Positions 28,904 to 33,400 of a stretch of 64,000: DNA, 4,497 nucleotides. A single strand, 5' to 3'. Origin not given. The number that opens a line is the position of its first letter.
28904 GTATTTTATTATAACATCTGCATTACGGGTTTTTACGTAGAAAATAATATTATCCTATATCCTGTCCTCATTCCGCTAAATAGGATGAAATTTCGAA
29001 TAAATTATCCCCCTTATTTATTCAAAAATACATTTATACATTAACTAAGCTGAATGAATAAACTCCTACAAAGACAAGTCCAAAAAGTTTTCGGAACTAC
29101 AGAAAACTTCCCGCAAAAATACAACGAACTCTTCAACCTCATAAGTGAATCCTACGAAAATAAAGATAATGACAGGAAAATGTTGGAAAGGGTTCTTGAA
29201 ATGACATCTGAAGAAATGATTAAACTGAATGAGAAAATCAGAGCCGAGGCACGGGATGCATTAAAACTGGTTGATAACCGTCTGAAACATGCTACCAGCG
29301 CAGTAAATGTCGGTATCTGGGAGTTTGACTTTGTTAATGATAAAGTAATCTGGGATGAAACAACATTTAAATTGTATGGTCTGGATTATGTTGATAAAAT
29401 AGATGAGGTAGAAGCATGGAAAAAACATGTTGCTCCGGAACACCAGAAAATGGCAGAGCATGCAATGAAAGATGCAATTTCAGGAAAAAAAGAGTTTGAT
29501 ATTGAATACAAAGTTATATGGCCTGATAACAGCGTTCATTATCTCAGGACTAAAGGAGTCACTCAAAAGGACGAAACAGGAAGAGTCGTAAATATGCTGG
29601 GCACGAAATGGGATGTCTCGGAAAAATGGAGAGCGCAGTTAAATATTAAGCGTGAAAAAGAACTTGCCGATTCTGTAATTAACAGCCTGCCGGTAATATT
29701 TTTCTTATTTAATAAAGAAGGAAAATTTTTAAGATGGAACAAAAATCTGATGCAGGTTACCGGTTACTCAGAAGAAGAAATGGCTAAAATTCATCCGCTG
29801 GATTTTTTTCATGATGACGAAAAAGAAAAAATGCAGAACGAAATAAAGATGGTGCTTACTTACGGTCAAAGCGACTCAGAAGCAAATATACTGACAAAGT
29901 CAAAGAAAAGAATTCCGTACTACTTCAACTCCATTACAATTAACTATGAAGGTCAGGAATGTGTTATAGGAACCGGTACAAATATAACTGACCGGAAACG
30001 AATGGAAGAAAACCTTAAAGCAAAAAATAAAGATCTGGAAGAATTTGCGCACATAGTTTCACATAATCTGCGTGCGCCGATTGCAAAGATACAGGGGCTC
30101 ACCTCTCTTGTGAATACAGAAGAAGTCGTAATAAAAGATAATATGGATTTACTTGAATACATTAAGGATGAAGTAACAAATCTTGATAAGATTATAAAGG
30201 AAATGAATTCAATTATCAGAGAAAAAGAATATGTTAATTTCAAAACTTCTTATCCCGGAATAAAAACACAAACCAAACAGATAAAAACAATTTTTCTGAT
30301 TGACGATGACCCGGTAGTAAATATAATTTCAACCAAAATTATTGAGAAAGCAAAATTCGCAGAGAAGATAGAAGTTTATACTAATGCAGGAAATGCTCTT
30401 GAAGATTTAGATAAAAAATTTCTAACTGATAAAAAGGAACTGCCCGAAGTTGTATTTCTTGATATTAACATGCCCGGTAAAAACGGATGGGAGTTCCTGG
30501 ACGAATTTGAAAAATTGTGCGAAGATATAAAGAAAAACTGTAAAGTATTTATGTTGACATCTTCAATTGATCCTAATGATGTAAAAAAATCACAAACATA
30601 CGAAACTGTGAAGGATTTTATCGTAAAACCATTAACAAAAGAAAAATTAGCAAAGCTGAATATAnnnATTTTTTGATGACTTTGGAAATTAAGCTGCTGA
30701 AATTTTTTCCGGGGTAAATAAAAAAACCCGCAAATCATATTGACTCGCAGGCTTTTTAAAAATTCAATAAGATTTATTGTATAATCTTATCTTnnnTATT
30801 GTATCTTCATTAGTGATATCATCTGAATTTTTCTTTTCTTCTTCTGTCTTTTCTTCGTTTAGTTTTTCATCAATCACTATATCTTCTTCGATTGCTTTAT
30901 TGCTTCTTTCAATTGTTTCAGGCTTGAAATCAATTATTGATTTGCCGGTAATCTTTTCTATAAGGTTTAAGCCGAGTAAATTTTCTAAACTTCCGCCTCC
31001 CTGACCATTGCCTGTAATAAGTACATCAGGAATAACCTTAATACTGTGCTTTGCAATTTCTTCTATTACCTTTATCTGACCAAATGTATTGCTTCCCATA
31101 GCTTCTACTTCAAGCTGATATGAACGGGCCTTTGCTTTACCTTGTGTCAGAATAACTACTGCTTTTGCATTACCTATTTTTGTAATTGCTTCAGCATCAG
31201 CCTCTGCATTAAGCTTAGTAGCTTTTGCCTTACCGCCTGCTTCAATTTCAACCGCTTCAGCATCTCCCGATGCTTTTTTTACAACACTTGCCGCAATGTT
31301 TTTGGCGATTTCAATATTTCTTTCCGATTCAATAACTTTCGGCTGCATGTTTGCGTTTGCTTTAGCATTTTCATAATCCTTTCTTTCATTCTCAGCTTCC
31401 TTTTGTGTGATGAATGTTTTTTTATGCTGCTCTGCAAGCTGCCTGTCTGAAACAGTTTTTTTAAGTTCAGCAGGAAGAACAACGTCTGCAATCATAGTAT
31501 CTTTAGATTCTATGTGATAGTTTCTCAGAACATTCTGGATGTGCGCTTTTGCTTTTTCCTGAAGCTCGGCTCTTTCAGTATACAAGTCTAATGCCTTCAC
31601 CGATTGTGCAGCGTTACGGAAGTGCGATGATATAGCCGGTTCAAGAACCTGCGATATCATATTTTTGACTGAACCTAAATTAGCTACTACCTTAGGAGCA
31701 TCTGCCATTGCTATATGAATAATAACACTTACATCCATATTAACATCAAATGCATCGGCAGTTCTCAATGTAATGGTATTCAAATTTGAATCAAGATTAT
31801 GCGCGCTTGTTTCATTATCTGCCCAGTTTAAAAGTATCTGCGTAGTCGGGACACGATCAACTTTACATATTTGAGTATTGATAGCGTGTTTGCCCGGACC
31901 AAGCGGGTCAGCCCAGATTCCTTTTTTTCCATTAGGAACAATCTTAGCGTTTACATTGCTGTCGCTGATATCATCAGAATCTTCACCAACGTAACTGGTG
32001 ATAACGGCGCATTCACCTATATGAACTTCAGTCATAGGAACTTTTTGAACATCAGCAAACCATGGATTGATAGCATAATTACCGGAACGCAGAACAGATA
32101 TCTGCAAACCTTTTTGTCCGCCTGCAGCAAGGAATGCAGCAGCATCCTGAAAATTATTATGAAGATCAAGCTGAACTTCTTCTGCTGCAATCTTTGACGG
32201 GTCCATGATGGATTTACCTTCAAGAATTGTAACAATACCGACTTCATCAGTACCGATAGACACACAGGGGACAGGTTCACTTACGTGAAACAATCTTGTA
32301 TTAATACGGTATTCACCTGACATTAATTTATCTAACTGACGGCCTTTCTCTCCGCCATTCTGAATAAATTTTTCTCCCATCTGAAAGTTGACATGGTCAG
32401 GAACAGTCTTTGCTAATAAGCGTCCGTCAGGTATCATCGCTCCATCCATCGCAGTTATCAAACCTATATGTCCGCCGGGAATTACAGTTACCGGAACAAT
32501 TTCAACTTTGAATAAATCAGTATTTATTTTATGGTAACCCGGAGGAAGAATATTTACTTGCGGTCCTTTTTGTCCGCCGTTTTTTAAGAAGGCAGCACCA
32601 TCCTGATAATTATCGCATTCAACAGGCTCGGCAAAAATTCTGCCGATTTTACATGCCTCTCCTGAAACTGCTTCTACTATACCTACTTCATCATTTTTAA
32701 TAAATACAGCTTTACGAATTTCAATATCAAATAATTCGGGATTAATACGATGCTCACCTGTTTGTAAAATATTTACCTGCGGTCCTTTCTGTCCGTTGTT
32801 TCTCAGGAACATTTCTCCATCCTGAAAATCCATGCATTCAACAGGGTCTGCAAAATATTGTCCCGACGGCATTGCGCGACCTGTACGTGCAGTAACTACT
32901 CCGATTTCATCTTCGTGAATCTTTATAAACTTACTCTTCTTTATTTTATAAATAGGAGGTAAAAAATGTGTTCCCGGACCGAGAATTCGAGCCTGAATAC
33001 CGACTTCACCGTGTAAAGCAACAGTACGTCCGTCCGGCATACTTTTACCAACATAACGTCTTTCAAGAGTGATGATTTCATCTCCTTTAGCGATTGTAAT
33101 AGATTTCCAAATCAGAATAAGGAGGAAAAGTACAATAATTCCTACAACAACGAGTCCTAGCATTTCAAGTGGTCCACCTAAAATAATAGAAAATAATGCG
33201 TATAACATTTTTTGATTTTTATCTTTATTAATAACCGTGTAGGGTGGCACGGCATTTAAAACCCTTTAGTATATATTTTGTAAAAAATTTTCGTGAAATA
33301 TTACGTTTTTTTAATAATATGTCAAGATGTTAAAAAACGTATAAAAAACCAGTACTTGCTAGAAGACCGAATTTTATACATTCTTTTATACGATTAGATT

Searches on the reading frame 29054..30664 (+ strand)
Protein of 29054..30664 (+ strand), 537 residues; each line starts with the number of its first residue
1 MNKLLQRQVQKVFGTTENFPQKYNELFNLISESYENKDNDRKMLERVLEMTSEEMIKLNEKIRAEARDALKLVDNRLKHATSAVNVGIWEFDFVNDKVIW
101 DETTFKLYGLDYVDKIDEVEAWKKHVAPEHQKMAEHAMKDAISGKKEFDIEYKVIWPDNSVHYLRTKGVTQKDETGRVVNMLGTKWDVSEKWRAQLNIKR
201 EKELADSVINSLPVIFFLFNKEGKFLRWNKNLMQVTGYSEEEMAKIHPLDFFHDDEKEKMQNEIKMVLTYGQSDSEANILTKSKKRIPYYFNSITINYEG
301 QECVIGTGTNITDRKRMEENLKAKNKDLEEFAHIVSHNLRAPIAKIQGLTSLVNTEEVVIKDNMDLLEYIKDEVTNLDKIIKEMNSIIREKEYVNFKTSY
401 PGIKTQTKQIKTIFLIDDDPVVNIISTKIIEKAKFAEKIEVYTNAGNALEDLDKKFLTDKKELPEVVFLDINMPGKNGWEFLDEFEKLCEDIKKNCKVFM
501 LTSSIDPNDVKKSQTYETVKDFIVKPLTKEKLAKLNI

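Call 14: search_protein_families(library=pfam, proteins=[window:29054-30664:+], max_evalue=0.001)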
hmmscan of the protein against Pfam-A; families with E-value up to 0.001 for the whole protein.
window:29054-30664:+ (537 aa): 6 families
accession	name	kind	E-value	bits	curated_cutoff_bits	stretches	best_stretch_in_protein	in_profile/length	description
PF08447.18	PAS_3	-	2.4e-21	76.2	25.6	2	98-184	2-88/89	PAS fold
PF00072.30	Response_reg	-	1.7e-14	54.4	30.2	1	413-534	1-108/111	Response regulator receiver domain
PF13426.13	PAS_9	-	5.8e-10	39.8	27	1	214-313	2-103/103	PAS domain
PF00989.32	PAS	-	4.3e-08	33.6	22.6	1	206-283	4-81/113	PAS fold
PF08448.16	PAS_4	-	3.6e-07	30.8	23.1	1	210-316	2-110/110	PAS fold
PF00512.31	HisKA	-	5e-06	26.9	26.9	1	328-384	2-57/66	His Kinase A (phospho-acceptor) domain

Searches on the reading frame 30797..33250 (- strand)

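Call 14: search_protein_families(library=pfam, proteins=[window:30797-33250:-], max_evalue=0.001)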
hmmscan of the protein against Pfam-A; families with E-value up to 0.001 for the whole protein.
window:30797-33250:- (818 aa): 2 families
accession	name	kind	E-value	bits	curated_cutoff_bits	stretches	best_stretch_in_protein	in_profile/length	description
PF01145.31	Band_7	-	6.9e-28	98.3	23.6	1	438-620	12-175/176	SPFH domain / Band 7 family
PF13421.11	Band_7_1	-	0.0004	20.5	24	1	529-603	130-206/211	SPFH domain-Band 7 family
